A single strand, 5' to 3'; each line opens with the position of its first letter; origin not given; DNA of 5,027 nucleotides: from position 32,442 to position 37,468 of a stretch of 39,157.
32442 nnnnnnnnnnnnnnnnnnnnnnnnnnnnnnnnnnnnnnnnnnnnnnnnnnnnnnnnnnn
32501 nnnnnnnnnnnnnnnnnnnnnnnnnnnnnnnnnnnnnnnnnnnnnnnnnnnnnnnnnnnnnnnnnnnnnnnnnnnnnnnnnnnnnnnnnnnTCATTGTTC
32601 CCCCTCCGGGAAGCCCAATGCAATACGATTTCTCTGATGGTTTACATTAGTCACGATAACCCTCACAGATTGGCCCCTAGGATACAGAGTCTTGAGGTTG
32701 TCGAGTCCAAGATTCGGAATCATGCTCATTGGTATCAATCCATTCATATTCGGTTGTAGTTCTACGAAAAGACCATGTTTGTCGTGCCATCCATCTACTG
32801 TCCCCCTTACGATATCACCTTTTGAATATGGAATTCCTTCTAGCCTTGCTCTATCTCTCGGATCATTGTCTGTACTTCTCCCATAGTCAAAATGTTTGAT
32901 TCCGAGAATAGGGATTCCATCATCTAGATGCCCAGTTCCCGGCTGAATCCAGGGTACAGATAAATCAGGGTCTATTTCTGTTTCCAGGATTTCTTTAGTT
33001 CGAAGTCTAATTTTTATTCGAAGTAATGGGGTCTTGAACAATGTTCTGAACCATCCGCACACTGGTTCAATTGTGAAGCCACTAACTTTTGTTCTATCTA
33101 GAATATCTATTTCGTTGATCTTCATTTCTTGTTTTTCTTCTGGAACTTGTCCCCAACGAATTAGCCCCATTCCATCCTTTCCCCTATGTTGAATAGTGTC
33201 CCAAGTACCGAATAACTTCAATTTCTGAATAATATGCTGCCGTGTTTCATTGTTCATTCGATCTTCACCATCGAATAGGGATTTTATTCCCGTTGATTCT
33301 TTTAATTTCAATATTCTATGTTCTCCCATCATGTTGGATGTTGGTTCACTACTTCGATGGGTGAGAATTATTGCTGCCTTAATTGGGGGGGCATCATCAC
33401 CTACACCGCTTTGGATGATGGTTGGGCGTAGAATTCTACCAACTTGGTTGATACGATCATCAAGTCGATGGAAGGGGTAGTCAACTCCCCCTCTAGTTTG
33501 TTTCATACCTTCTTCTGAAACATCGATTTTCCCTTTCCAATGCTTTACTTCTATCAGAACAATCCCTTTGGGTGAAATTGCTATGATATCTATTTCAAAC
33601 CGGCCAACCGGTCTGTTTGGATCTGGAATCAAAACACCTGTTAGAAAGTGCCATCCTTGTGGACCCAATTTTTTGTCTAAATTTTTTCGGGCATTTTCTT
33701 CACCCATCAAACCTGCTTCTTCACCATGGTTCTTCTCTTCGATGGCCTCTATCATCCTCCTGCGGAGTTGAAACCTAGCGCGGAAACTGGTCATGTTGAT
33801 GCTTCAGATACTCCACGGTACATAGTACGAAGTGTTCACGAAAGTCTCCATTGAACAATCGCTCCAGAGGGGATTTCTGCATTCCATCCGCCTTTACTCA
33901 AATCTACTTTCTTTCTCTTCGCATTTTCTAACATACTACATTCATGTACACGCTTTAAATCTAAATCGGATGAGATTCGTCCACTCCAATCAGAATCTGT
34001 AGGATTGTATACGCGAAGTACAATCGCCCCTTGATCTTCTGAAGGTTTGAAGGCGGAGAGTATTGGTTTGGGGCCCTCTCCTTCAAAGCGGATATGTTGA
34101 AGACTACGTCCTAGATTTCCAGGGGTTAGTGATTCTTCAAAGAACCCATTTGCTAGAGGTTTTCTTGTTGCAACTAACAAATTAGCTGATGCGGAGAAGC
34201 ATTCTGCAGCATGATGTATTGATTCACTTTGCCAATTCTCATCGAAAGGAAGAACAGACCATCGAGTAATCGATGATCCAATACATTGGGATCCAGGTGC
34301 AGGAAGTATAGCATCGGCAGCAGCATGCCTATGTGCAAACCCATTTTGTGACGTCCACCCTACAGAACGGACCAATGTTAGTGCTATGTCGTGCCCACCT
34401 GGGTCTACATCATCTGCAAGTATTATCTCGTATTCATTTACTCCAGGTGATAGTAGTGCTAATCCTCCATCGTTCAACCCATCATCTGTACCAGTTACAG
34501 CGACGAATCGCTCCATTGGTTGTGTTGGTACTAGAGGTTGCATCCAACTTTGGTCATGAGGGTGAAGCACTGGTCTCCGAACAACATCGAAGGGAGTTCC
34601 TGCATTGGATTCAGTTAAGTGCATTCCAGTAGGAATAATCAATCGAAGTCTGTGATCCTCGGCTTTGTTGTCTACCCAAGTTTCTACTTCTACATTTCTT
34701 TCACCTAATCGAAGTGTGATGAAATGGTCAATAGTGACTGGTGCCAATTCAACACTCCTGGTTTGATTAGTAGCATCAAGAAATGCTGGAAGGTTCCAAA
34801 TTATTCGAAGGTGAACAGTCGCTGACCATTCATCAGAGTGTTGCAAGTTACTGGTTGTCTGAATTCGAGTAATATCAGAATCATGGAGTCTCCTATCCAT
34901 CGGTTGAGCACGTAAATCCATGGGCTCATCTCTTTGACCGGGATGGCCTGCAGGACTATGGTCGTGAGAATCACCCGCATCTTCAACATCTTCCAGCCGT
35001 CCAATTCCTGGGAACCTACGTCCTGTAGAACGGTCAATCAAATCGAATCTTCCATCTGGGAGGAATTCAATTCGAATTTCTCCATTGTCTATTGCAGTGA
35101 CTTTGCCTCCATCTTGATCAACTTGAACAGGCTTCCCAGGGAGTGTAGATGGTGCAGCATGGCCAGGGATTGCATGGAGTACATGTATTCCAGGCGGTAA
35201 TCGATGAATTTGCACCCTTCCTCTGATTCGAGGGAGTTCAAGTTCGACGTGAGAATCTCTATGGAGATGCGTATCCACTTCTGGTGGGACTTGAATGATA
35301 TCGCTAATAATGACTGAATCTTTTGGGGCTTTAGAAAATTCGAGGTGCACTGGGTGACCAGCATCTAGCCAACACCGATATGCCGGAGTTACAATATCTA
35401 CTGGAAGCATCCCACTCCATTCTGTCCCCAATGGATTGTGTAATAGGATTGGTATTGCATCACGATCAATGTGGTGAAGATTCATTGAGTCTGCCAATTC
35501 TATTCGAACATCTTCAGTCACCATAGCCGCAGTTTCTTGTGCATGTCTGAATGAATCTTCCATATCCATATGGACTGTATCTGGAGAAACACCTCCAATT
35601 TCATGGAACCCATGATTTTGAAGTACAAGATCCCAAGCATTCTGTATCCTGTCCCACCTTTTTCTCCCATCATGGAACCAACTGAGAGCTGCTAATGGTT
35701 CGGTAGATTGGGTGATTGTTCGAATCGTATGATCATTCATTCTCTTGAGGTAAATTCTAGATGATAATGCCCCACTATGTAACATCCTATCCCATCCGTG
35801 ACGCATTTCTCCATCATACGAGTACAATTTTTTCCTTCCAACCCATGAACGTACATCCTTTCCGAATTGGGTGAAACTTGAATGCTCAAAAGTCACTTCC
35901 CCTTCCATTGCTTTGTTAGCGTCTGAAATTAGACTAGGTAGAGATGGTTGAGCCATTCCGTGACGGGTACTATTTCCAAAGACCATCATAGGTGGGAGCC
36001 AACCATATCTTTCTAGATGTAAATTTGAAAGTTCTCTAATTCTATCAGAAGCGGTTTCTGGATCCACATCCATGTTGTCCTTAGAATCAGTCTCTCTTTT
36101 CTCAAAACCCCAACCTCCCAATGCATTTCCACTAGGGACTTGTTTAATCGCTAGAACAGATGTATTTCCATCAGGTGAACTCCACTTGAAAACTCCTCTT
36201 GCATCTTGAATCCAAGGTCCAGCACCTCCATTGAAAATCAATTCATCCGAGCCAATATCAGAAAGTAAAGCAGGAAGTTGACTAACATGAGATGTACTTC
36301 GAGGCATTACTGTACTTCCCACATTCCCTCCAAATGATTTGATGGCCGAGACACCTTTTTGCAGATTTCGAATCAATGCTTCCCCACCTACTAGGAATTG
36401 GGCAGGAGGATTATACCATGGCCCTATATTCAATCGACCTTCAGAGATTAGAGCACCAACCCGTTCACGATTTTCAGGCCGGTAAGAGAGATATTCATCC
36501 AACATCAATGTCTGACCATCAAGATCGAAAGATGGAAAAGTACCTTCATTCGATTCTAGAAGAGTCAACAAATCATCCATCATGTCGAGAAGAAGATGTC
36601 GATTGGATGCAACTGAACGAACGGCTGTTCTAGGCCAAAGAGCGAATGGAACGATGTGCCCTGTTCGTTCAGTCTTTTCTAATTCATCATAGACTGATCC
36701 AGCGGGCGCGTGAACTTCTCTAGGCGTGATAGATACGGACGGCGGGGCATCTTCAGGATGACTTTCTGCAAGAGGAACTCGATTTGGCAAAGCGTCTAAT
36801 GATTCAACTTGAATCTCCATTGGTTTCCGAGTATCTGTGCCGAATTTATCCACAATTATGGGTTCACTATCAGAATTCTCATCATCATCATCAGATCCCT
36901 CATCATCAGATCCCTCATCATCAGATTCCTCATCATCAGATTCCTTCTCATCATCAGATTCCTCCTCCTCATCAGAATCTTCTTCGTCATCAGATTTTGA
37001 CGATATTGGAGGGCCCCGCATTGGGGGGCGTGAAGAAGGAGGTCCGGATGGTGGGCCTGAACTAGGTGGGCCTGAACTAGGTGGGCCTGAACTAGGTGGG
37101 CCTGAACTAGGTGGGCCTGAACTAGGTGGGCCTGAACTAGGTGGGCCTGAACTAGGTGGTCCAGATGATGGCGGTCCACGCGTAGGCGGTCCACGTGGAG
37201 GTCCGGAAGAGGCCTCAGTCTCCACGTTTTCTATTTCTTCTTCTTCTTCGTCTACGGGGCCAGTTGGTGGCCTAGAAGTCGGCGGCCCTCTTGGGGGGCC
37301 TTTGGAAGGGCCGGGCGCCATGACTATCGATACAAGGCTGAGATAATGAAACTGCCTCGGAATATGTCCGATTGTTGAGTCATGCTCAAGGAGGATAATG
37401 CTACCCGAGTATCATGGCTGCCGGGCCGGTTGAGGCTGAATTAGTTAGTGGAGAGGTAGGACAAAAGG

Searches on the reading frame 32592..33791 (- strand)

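Call 11: search_protein_families(library=pfam, proteins=[window:32592-33791:-], max_evalue=0.001)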
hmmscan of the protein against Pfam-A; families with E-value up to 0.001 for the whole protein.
window:32592-33791:- (399 aa): 2 families
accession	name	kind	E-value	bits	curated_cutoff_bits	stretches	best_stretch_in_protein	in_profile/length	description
PF08378.17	NERD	-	2.6e-14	54.1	22.1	1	27-120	2-94/111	Nuclease-related domain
PF00575.29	S1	-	1.9e-08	35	22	1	324-392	4-71/74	S1 RNA binding domain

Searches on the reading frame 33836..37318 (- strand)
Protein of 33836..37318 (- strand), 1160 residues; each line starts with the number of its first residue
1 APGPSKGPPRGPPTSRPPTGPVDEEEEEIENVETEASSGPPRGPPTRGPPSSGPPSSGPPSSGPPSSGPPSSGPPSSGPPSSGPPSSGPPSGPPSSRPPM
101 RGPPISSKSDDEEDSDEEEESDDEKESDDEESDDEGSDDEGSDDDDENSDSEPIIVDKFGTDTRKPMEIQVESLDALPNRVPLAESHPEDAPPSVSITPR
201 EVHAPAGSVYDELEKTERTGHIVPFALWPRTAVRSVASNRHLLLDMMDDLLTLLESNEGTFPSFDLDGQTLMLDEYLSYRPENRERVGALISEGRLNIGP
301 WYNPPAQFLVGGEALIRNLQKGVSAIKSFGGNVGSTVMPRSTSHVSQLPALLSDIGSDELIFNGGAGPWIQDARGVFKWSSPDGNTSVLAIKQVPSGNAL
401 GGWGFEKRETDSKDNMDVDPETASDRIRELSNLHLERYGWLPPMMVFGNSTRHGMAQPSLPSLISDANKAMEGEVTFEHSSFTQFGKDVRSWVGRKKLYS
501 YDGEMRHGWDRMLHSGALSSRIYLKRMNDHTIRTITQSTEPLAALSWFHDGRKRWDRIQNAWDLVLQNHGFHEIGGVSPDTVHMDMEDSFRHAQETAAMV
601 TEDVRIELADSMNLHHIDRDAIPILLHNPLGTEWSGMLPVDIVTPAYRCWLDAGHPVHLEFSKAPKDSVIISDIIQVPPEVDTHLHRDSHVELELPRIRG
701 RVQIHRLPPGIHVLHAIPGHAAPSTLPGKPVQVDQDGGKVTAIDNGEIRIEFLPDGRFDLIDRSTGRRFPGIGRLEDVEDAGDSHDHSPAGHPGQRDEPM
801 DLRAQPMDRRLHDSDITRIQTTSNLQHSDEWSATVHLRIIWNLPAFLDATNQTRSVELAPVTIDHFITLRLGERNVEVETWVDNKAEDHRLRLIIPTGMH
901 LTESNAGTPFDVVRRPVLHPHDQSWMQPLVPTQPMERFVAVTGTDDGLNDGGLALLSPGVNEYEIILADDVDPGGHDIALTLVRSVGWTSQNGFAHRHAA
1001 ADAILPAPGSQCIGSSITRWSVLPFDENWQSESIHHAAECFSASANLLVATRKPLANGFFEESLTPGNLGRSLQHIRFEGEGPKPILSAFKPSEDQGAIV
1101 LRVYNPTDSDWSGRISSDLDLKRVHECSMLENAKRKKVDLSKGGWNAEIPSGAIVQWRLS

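Call 11: search_protein_families(library=pfam, proteins=[window:33836-37318:-], max_evalue=0.001)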
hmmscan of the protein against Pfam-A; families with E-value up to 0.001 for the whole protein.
window:33836-37318:- (1160 aa): 4 families
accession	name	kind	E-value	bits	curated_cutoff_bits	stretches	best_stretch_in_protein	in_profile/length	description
PF17677.7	Glyco_hydro38C2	-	5.8e-10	39.6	22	1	1086-1139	3-55/72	Glycosyl hydrolases family 38 C-terminal beta sandwich domain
PF01074.27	Glyco_hydro_38N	-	1.1e-07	32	25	1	269-495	48-261/270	Glycosyl hydrolases family 38 N-terminal domain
PF07748.19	Glyco_hydro_38C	-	1.3e-06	29.3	25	1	861-988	90-202/206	Glycosyl hydrolases family 38 C-terminal domain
PF09261.16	Alpha-mann_mid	-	2.2e-06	28.1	31.1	1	513-603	2-91/96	Alpha mannosidase middle domain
